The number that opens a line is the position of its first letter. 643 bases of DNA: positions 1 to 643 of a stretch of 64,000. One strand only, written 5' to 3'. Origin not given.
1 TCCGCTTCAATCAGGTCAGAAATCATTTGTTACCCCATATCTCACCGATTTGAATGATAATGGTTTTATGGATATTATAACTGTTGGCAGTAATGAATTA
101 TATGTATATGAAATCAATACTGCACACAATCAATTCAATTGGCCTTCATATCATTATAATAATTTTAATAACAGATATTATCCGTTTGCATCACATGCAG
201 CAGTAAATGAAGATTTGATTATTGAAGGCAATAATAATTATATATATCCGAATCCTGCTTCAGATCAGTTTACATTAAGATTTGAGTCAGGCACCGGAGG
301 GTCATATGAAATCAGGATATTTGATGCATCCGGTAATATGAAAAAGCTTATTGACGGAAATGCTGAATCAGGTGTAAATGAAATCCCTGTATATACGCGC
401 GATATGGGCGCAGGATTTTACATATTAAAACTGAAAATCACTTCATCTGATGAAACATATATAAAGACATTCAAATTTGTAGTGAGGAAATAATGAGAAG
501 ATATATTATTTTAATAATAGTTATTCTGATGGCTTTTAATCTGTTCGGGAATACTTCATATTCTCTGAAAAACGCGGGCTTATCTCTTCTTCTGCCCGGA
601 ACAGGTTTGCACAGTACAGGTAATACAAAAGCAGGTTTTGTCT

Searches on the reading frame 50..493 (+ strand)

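Call 28: search_protein_families(library=pfam, proteins=[window:50-493:+], max_evalue=0.00001)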
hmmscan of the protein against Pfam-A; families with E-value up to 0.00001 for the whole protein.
window:50-493:+ (147 aa): 1 family
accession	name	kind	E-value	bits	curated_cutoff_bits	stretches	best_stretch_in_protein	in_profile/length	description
PF18962.6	Por_Secre_tail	-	3.2e-10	40.6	27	1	65-134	1-68/75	Secretion system C-terminal sorting domain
